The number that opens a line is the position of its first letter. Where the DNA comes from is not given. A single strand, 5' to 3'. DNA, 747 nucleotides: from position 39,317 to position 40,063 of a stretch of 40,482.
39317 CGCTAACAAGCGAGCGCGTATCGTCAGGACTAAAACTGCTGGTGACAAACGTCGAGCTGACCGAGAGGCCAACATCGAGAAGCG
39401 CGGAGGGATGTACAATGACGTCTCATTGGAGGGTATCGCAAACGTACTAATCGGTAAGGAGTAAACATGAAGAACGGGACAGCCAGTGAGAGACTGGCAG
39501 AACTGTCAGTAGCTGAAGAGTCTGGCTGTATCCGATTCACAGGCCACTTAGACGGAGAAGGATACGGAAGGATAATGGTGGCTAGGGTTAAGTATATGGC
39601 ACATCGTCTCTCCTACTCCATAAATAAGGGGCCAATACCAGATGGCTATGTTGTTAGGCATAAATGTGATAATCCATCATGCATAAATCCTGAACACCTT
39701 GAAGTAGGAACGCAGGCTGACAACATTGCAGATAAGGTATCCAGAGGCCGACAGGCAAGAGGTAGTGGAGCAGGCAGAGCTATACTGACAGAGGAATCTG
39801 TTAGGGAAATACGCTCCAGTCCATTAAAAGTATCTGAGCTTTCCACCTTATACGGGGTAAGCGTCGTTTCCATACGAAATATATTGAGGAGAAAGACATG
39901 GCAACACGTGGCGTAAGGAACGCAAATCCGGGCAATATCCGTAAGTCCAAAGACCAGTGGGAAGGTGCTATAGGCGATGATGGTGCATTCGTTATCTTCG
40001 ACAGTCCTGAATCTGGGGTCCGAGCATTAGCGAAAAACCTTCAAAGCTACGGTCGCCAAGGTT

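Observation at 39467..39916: Second, unrelated HNH endonuclease inserted between gp15 and gp16, overlapping the gp16 start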

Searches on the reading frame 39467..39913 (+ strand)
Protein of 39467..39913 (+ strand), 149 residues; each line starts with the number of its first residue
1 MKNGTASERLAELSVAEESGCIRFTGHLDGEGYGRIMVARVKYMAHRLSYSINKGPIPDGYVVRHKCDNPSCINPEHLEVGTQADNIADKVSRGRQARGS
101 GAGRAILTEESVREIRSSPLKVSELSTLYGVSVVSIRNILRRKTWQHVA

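Call 4: search_protein_families(library=pfam, proteins=[window:39467-39913:+], max_evalue=1)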
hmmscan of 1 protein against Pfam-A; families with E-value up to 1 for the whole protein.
window:39467-39913:+ (149 aa): 2 families
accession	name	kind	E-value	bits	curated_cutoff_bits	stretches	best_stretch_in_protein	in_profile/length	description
PF13392.12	HNH_3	-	1.2e-13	50.9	24.8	1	43-86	1-44/46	HNH endonuclease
PF05551.17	zf-His_Me_endon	-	2.4e-05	25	27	1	57-88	63-92/131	Zinc-binding loop region of homing endonuclease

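Call 5: search_protein_families(library=phrogs, proteins=[window:39467-39913:+], max_evalue=0.01)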
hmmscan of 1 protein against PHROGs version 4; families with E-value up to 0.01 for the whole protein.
window:39467-39913:+ (149 aa): 10 families
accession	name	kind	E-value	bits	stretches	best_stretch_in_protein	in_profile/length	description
phrog_6254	-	DNA, RNA and nucleotide metabolism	1.5e-34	120.5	1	14-111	7-111/154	HNH endonuclease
phrog_59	-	DNA, RNA and nucleotide metabolism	4.9e-33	116.1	1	17-148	154-275/423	HNH endonuclease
phrog_1872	-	DNA, RNA and nucleotide metabolism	1.7e-31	110.4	1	5-105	18-124/166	endonuclease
phrog_826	-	DNA, RNA and nucleotide metabolism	5.9e-26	92.7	1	4-96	68-164/281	HNH endonuclease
phrog_3593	-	DNA, RNA and nucleotide metabolism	2.1e-21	77.6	1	5-98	54-147/210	HNH endonuclease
phrog_1492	-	DNA, RNA and nucleotide metabolism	2.1e-18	67.7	1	18-97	77-166/414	HNH endonuclease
phrog_4842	-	DNA, RNA and nucleotide metabolism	6.4e-10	40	1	14-84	70-141/154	HNH endonuclease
phrog_99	-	DNA, RNA and nucleotide metabolism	9e-10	39.8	1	26-90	143-205/383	HNH endonuclease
phrog_959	-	DNA, RNA and nucleotide metabolism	4.2e-05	24.3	1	25-105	36-121/138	HNH endonuclease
phrog_29975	-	unknown function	0.00038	21.6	1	74-116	6-48/160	-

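Call 18: search_dna_similar(query=window:39467-39913:+, collection=phages, mode=protein, max_rows=60, rows=spread, max_evalue=1e-8)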
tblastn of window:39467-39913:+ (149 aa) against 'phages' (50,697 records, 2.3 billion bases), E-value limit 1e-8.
Records with a match: 1288; places in all: 1669; records where one place covers at least 80% of the query: 824.
Best place of each record, by identity: >=99% 1; 95-99% 4; 80-90% 7; 60-80% 7; <60% 1269.
By first word of the organism name: Klebsiella 279; Escherichia 204; Mycobacterium 90; Acinetobacter 88; Salmonella 72; Yersinia 72; Pseudomonas 53; Gordonia 52; Bacillus 34; Ralstonia 29; and 63 more.
By host as written in the record: - 201; Klebsiella pneumoniae 151; Mycobacterium smegmatis mc2 155 69; Escherichia coli 54; Gordonia terrae 3612 45; Acinetobacter baumannii 40; Yersinia pestis 38; Klebsiella pneumoniae 135080 18; and 315 more.
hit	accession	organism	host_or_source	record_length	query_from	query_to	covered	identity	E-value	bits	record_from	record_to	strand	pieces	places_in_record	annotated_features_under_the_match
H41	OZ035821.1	Kayfunavirus PDP21P1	-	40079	1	148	99%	100.0%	8e-84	273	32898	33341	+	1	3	record has no annotation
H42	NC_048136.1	Escherichia phage Ro45lw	Escherichia coli STEC O45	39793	1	148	99%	54.7%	2e-40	148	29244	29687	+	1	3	endonuclease | internal virion protein with endolysin domain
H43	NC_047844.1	Serratia phage 2050H2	Serratia marcescens wk2050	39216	8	149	95%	43.9%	3e-25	105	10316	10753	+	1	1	endonuclease (x2)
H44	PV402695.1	Klebseilla phage AHF00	Klebsiella variicola AJ055 (clinical ...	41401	15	146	89%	47.0%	1e-22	98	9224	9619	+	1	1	DNA ligase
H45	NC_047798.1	Klebsiella phage K5-2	Klebsiella pneumoniae subsp. ozaenae K5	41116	15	146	89%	46.2%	4e-22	96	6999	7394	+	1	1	DNA ligase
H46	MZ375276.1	Escherichia phage T7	-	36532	21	148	86%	47.7%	9e-23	98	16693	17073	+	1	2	hypothetical protein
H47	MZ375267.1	Escherichia phage T7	-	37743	21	148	86%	47.7%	9e-23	98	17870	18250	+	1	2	hypothetical protein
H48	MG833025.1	Escherichia phage T7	Escherichia coli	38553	21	148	86%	47.7%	9e-23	98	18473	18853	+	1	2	hypothetical protein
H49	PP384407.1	Escherichia phage T7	Escherichia coli rfaC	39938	21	148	86%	47.7%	9e-23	98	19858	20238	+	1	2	7.7: HNH endonuclease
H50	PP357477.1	Klebsiella phage 175029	Klebsiella pneumoniae 135080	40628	15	146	89%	45.5%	1e-21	95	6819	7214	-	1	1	hypothetical protein | DNA ligase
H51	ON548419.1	Bacillus phage vB_BanS-Thrax3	Bacillus anthracis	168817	31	148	79%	50.4%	5e-23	99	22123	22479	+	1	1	HNH endonuclease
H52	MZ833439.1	Enterobacteria phage AH67C600_Q5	Escherichia coli C600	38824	19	148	87%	45.4%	2e-26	108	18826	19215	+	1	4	HNH endonuclease motif protein | virion assembly protein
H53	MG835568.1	Klebsiella phage SH-Kp 152410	Klebsiella pneumoniae 152410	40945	12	148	92%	42.2%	1e-21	96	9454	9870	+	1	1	hypothetical protein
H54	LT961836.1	Yersinia phage fPS-26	-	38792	19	148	87%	44.4%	3e-21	94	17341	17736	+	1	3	g029: Phage protein | g028: Phage protein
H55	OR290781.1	Salmonella phage PRF-SP7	Salmonella enterica subsp. enterica ...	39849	19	148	87%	43.9%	1e-22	98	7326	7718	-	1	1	hypothetical protein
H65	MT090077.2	Klebsiella phage CX1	Klebsiella pneumoniae A106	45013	9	145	92%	36.6%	6e-10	62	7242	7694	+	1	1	hypothetical protein | peptidase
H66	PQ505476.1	Klebsiella phage vB_VIPKPNMC04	Klebsiella pneumoniae OMCS-22-1561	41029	14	148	91%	37.0%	2e-12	69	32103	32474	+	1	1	HNH endonuclease | internal virion protein with endolysin domain protein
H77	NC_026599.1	Pseudomonas phage vB_PaeP_C2-10_Ab22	Pseudomonas aeruginosa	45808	15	145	88%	35.0%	3e-12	68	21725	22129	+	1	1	ORF42: HNH endonuclease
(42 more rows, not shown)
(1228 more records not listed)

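Call 19: search_solved_structures(query=window:39467-39913:+, max_evalue=1, show_alignments=2)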
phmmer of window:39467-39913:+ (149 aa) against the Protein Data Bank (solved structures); distinct sequences matched with E-value up to 1: 0.

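Call 25: search_dna_similar(query=window:39467-39913:+, collection=phages, mode=protein, max_rows=60, rows=best, max_evalue=1e-20)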
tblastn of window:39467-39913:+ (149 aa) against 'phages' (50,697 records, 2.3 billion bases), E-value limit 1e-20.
Records with a match: 359; places in all: 377; records where one place covers at least 80% of the query: 354.
Best place of each record, by identity: >=99% 1; 95-99% 4; 80-90% 7; 60-80% 5; <60% 342.
By first word of the organism name: Escherichia 134; Klebsiella 87; Salmonella 33; Yersinia 19; Dickeya 9; Pectobacterium 9; Shigella 7; Pseudomonas 6; Teseptimavirus 6; Mycobacterium 6; and 18 more.
By host as written in the record: - 100; Klebsiella pneumoniae 42; Escherichia coli 28; Escherichia coli rfaC 14; Klebsiella pneumoniae 135080 7; Yersinia pestis 7; Salmonella enterica subsp. enterica serovar Typhi 6; Shigella sp. 6; and 80 more.
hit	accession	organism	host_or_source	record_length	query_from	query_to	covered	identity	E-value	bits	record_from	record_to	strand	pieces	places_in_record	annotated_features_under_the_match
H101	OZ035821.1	Kayfunavirus PDP21P1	-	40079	1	148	99%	100.0%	8e-84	273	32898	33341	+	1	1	record has no annotation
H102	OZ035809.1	Kayfunavirus T147P5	-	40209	1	148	99%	98.6%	6e-83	270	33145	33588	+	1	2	record has no annotation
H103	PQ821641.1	Escherichia phage SD6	Escherichia sp.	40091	1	148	99%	98.6%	7e-83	270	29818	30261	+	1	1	SD6000042: peptidoglycan transglycosylase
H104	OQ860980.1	Salmonella phage ST20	Salmonella enterica subsp. enterica ...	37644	1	148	99%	98.0%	3e-82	268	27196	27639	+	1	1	hypothetical protein | peptidoglycan lytic exotransglycosylase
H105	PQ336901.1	Salmonella phage CHRF_10022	Salmonella enterica subsp. enterica ...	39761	1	148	99%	98.0%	3e-82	268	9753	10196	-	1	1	HNH endonuclease | internal virion protein with endolysin domain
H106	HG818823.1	Citrobacter phage CR44b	Citrobacter rodentium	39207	1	148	99%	83.8%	7e-71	236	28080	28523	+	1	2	7.7C: predicted homing endonuclease | 7.7C: misc_feature | 7.7C: Predicted helix-turn-helix motif with score 1304.000, SD 3.63 at aa ... | 16: predicted internal virion protein D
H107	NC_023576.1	Citrobacter phage CR44b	Citrobacter rodentium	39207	1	148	99%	83.8%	7e-71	236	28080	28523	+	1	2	7.7C: HNH endonuclease | 7.7C: misc_feature | 7.7C: Predicted helix-turn-helix motif with score 1304.000, SD 3.63 at aa ... | 16: internal virion protein with endolysin domain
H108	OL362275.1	Escherichia phage HC12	Escherichia coli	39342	1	148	99%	83.1%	9e-71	235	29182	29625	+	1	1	hypothetical protein | peptidoglycan lytic exotransglycosylase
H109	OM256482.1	Providencia phage EPr2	Providencia rettgeri MRSN 845308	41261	1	148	99%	83.1%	2e-70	234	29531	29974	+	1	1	putative HNH nuclease | putative peptidoglycan transglycosylase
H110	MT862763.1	Escherichia phage vB_EcoP-U8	Escherichia coli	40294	1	148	99%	82.4%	6e-70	233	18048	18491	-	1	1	hypothetical protein | internal virion protein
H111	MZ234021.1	Escherichia phage vB_EcoP-101118UKE1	Escherichia coli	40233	1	148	99%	81.8%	3e-69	231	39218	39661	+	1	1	hypothetical protein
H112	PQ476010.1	Escherichia phage PhiNW-B1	Escherichia coli K1 LU_100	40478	1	148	99%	80.4%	2e-67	226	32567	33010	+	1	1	record has no annotation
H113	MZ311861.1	Escherichia phage vB_EcoP_LNA5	Escherichia coli K12 substrain MG1655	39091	1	148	99%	78.4%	4e-66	222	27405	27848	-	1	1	record has no annotation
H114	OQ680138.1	Escherichia phage PH1061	Escherichia coli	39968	1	148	99%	78.4%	1e-65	221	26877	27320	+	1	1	HNH endonuclease | internal virion protein with endolysin domain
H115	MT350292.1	Enterococcus phage EFA-1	Enterococcus faecalis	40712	1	148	99%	77.7%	5e-65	219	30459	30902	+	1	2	HNH endonuclease | internal virion protein D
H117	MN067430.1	Escherichia phage vB_EcoP-Ro103C3lw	Escherichia coli O103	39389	1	148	99%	61.5%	6e-45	161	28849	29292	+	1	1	hypothetical protein | internal virion protein D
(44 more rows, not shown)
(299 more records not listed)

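Call 34: get_annotated_region(hit=H117, flank=2000)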
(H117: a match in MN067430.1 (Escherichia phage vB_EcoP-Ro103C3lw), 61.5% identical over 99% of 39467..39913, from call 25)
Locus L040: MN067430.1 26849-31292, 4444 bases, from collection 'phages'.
description: Escherichia phage vB_EcoP-Ro103C3lw, complete genome.
organism: Escherichia phage vB_EcoP-Ro103C3lw (NCBI taxid 2591410)
taxonomy: Viruses; Duplodnaviria; Heunggongvirae; Uroviricota; Caudoviricetes; Autographiviridae; Studiervirinae; Kayfunavirus
host: Escherichia coli O103; source: non-fecal compost; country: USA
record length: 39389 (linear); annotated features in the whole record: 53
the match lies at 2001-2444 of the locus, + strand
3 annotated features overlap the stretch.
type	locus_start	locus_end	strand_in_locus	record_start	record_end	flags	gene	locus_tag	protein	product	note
CDS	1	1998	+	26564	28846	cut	-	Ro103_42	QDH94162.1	internal virion protein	internal virion protein gp15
CDS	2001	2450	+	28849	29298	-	-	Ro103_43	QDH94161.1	hypothetical protein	-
CDS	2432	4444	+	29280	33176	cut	-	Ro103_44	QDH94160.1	internal virion protein D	AA sequence similar to internal virion protein in Escherichia phage IMM-002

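Call 40: find_homologous_proteins(query=window:39467-39913:+, max_evalue=1e-10)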
Query window:39467-39913:+ (149 aa): 549 proteins with E <= 1e-10 among 602 candidates; the best 120 are listed.
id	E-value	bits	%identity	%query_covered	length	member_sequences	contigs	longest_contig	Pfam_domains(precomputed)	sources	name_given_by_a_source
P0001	1.2e-92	325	100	100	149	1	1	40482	PF13392.13,PF05551.18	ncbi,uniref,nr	ncbi:hypothetical protein 22664UKE3-2_060 [Escherichia phage vB_EcoP-22664UKE3-2]|uniref:HNH nucleas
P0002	2.5e-92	324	100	99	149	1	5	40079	PF13392.13,PF05551.18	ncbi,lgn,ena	-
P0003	4.6e-92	323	99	99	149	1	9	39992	PF13392.13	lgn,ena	-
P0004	6.4e-92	323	99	99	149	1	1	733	PF13392.13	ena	-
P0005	1.7e-91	322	99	99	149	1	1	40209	PF13392.13,PF05551.18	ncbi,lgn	-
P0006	2.4e-91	321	99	99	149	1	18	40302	PF13392.13,PF05551.18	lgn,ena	-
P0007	4.8e-91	320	99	99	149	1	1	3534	PF13392.13,PF05551.18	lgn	-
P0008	5.8e-91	320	98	100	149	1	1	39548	PF13392.13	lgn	-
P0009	5.8e-91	320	98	99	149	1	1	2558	PF13392.13,PF05551.18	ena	-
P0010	6.2e-91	320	98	99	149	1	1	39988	PF13392.13,PF05551.18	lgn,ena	-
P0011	8.6e-91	319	98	99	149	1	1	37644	PF13392.13,PF05551.18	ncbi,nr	ncbi:hypothetical protein [Salmonella phage ST20]|nr:hypothetical protein [Salmonella phage ST20]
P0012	8.7e-91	319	98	99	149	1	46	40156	PF13392.13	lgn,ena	-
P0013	1.1e-90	319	97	100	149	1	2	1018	PF13392.13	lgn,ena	-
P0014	1.1e-90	319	97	100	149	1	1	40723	PF13392.13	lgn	-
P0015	1.5e-90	318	97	99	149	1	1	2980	PF13392.13,PF05551.18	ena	-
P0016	1.6e-90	318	98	99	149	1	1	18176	PF13392.13,PF05551.18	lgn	-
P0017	1.7e-90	318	97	99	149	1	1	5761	PF13392.13,PF05551.18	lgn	-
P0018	1.7e-90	318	97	99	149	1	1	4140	PF13392.13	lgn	-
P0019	2.3e-90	318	97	99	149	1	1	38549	PF13392.13,PF05551.18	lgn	-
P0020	2.3e-90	318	97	99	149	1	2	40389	PF13392.13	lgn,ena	-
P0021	2.3e-90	318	98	99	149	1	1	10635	PF13392.13,PF05551.18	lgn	-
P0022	2.4e-90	318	97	99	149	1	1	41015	PF13392.13,PF05551.18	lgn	-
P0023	3.2e-90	317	97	99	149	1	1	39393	PF13392.13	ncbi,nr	ncbi:HNH endonuclease [Salmonella enterica]|nr:HNH endonuclease [Salmonella enterica subsp. enterica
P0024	3.2e-90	317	97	99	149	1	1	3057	PF13392.13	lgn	-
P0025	3.3e-90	317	97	99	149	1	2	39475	PF13392.13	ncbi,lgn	-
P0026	5.9e-90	317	97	99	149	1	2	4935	PF13392.13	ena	-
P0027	7.7e-90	316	97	99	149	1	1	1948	PF13392.13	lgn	-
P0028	8.2e-90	316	97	99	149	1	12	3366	PF13392.13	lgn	-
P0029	8.6e-90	316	97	99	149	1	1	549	PF13392.13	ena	-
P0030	1.1e-89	316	97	100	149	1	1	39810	PF13392.13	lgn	-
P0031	1.2e-89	316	97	99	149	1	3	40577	PF13392.13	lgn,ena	-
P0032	1.2e-89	316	97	99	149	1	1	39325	PF13392.13,PF05551.18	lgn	-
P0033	1.7e-89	315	97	99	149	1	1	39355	PF13392.13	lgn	-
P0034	2.2e-89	315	97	99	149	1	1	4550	PF13392.13,PF05551.18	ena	-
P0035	2.6e-88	311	95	100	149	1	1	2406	PF13392.13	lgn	-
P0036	4.2e-88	311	96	99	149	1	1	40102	PF13392.13,PF05551.18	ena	-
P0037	6.0e-88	310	96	99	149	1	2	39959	PF13392.13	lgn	-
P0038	3.1e-73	262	92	87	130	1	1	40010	PF13392.13,PF05551.18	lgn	-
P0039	8.0e-72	258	82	99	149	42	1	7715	PF13392.13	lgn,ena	-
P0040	1.4e-70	254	81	99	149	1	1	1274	PF13392.13,PF05551.18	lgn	-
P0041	5.8e-70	252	95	81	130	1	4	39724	PF13392.13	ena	-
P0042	2.1e-69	250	93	82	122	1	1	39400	PF13392.13,PF05551.18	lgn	-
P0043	3.2e-69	249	79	99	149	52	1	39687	PF13392.13,PF05551.18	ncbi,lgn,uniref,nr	ncbi:HNH endonuclease signature motif containing protein [Escherichia coli]|uniref:HNH endonuclease 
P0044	2.3e-68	247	78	99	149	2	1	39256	PF13392.13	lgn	-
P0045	3.0e-68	246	77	100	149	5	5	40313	PF13392.13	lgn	-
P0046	1.5e-66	241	91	81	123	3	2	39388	PF13392.13,PF05551.18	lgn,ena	-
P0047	2.4e-56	208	75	87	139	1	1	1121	PF13392.13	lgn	-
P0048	1.0e-55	206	76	86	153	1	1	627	PF13392.13,PF05551.18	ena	-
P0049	3.8e-51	191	61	99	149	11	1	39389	PF13392.13,PF05551.18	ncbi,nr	ncbi:hypothetical protein Ro103_43 [Escherichia phage vB_EcoP-Ro103C3lw]|nr:hypothetical protein Ro1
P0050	2.4e-45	172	57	99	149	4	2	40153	PF13392.13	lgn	-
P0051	9.0e-45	170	56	99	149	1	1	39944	PF13392.13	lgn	-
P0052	1.3e-44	170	56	99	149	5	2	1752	PF13392.13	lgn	-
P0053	2.6e-44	169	55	99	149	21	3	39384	PF13392.13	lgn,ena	-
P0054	4.0e-44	168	55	99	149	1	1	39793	PF13392.13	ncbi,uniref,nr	ncbi:hypothetical protein Ro45lw_42 [Escherichia phage Ro45lw]|uniref:HNH nuclease domain-containing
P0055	6.9e-44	167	55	99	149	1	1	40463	PF13392.13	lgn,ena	-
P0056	6.3e-42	161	81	60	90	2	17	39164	PF13392.13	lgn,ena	-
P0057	8.0e-41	157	43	94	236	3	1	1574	PF13392.13,PF05551.18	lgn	-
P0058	9.2e-39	151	46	99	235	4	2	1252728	PF13392.13,PF05551.18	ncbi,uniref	ncbi:HNH endonuclease signature motif containing protein [Duffyella gerundensis]|uniref:HNH endonucl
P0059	3.8e-38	149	51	68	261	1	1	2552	PF13392.13,PF05551.18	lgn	-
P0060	4.5e-38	148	47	95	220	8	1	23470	PF13392.13,PF05551.18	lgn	-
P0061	8.8e-35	138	45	97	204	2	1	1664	PF13936.13,PF13392.13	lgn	-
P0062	1.6e-33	134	48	86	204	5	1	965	PF13392.13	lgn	-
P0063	4.3e-33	132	47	97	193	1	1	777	PF13392.13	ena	-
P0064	6.2e-33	132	49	97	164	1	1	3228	PF13392.13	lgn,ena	-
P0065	8.1e-33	131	45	99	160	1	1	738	PF13392.13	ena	-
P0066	9.1e-33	131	49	99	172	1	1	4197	PF13392.13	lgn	-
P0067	2.1e-32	130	39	91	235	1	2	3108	PF13392.13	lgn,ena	-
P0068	3.4e-32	129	41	95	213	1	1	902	PF04545.23,PF13392.13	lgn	-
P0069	5.5e-32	129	44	95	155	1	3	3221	PF13392.13,PF05551.18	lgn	-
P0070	7.4e-32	128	45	99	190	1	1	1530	PF13392.13,PF05551.18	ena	-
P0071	1.1e-31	128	47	97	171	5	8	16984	PF13392.13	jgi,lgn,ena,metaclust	jgi:hypothetical protein|metaclust:\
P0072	1.5e-31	127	51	88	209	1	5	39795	PF13392.13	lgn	-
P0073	2.0e-31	127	46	97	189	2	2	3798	PF13392.13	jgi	jgi:hypothetical protein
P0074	2.8e-31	126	47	97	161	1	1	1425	PF13392.13,PF05551.18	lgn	-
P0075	4.3e-31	126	43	97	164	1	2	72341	PF13392.13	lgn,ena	-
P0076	5.4e-31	125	45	97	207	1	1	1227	PF13392.13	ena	-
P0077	8.4e-31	125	52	81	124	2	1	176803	PF13392.13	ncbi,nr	ncbi:HNH endonuclease [Brevibacterium sp. CCUG 69071]|nr:HNH endonuclease [Brevibacterium sp. CCUG 6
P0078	8.4e-31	125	47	90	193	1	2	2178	PF13392.13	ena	-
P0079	8.6e-31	125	45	97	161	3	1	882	PF13392.13,PF05551.18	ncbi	-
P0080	8.8e-31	125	46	93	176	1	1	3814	PF13392.13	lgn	-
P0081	9.3e-31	125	48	96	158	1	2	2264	PF13392.13,PF05551.18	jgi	jgi:hypothetical protein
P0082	2.8e-30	123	44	99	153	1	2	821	PF13392.13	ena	-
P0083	3.2e-30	123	47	95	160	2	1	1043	PF13392.13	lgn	-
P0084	5.9e-30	122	46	95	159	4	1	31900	PF13392.13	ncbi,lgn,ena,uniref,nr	ncbi:HNH endonuclease signature motif containing protein [Serratia nematodiphila]|uniref:HNH endonuc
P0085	6.0e-30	122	49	88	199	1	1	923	PF13392.13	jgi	-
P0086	8.8e-30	122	48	97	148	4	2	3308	PF13392.13,PF05551.18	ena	-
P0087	9.1e-30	121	45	90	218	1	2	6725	PF13392.13,PF05551.18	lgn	-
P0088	9.7e-30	121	47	87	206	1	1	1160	PF13392.13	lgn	-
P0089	1.0e-29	121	48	90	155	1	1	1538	PF13392.13,PF05551.18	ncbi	-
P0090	1.4e-29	121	46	97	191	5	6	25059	PF13392.13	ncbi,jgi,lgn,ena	jgi:hypothetical protein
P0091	1.7e-29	121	47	95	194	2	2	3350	PF13392.13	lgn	-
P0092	2.1e-29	120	47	90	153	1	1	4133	PF13392.13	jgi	jgi:hypothetical protein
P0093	2.7e-29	120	45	91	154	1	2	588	PF13392.13,PF05551.18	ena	-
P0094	3.1e-29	120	43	95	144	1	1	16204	PF13392.13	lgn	-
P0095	3.9e-29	119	41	95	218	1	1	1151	PF13392.13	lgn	-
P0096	4.5e-29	119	46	93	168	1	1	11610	PF13392.13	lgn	-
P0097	4.8e-29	119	44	97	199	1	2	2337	PF13392.13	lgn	-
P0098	5.2e-29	119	46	86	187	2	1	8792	PF13392.13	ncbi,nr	ncbi:MAG: HNH endonuclease [Polaromonas sp.]|nr:HNH endonuclease [Polaromonas sp.]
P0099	7.0e-29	119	47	95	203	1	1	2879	PF13392.13,PF05551.18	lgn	-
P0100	8.9e-29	118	49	88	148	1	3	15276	PF13392.13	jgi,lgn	jgi:hypothetical protein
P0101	9.2e-29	118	44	95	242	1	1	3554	PF13392.13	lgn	-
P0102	1.0e-28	118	41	99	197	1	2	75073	PF13392.13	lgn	-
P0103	2.0e-28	117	45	99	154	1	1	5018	PF13392.13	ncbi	-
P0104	3.3e-28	116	46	86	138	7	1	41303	PF13392.13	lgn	-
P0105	3.4e-28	116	42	97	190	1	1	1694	PF13392.13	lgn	-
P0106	4.2e-28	116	46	89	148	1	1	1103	PF13392.13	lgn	-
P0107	4.7e-28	116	42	94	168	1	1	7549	PF13392.13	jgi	jgi:hypothetical protein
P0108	4.8e-28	116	47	87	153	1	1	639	PF13392.13,PF05551.18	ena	-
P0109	4.8e-28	116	46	96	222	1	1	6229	PF13392.13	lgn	-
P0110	5.1e-28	116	47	96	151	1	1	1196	PF13392.13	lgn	-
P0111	5.5e-28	116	47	97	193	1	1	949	PF13392.13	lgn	-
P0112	6.8e-28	115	45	97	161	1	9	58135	PF13392.13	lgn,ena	-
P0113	9.1e-28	115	44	90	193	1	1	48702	PF13392.13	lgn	-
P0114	1.1e-27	115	46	86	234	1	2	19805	PF13392.13,PF05551.18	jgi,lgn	jgi:hypothetical protein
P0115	2.1e-27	114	46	86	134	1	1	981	PF13392.13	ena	-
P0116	2.6e-27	114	42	94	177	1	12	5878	PF13392.13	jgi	jgi:hypothetical protein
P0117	2.7e-27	113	48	79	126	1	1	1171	PF13392.13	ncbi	-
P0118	3.0e-27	113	51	60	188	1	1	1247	PF13392.13,PF05551.18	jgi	jgi:hypothetical protein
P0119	3.1e-27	113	42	95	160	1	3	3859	PF13392.13,PF05551.18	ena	-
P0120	3.1e-27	113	41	93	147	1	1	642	PF13392.13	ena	-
